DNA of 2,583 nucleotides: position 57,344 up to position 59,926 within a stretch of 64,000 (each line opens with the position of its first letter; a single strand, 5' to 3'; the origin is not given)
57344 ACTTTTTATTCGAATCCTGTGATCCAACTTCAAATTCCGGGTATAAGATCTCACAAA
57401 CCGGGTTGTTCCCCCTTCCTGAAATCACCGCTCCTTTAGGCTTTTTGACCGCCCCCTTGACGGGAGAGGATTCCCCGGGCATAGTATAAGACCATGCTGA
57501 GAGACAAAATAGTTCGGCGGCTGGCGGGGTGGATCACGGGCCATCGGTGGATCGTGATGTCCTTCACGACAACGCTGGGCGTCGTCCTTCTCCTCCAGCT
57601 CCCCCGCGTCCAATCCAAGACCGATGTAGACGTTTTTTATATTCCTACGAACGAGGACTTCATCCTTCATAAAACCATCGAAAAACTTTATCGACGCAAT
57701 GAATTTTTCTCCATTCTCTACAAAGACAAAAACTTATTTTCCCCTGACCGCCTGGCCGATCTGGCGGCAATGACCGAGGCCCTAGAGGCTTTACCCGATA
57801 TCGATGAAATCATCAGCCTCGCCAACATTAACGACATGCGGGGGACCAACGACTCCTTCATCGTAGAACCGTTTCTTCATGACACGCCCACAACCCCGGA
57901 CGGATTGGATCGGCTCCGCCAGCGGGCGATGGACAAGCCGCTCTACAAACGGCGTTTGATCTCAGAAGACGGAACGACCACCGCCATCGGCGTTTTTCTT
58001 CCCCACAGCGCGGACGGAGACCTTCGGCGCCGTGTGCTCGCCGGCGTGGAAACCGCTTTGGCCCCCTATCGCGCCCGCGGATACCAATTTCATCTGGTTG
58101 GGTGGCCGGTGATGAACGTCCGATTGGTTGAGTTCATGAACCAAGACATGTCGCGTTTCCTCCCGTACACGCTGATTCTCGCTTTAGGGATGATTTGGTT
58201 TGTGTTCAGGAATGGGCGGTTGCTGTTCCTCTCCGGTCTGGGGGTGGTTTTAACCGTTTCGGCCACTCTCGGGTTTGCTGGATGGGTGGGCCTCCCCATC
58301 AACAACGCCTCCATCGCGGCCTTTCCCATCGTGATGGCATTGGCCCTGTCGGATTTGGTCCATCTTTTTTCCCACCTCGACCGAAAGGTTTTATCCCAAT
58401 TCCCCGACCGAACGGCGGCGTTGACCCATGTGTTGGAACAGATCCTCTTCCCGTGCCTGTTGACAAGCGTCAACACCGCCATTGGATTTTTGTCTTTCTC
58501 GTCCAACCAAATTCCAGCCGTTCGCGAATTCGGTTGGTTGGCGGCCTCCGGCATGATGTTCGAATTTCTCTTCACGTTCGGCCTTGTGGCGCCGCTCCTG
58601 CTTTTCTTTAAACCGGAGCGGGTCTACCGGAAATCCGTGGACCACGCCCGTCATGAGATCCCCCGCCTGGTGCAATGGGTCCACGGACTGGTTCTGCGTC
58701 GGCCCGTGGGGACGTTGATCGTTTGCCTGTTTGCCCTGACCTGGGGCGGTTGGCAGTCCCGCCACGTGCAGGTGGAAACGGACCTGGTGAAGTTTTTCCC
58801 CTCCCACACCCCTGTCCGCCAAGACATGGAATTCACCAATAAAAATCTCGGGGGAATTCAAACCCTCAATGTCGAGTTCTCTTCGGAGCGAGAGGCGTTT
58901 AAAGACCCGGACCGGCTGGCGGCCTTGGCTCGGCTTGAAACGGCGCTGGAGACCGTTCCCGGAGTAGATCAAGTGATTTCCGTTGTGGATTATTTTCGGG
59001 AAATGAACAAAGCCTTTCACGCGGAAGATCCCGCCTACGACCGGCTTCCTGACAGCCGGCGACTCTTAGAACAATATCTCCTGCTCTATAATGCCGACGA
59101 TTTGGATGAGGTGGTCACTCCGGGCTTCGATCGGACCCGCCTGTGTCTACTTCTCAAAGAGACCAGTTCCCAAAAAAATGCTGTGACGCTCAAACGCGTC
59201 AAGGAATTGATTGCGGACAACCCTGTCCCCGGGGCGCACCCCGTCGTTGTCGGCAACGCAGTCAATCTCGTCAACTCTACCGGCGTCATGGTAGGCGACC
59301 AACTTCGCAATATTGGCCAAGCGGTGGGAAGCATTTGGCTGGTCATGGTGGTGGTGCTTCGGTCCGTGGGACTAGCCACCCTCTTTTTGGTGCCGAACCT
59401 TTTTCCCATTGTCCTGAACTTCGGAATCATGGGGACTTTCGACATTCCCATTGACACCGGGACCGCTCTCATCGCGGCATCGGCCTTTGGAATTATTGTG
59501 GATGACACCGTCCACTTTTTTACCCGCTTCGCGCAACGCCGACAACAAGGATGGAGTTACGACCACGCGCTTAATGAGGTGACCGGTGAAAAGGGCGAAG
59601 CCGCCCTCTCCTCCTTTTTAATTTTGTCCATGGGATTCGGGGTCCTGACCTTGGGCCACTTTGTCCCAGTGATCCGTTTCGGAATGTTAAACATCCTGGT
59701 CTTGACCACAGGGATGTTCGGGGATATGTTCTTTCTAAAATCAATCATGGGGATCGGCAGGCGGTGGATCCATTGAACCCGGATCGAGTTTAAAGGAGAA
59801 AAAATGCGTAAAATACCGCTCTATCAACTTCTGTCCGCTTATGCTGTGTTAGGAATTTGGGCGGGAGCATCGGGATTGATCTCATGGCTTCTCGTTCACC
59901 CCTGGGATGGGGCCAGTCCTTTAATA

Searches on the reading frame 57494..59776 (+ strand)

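Call 72: search_protein_families(library=pfam, max_evalue=0.00001, proteins=[window:57494-59776:+])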
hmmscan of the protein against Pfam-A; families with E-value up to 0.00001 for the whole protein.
window:57494-59776:+ (760 aa): 2 families
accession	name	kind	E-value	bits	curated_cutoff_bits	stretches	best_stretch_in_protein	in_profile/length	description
PF03176.21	MMPL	-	2.3e-17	63.4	20.5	1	121-405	70-331/333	MMPL family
PF12349.14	Sterol-sensing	-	2.4e-06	27.9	22.3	1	246-367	11-131/153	Sterol-sensing domain of SREBP cleavage-activation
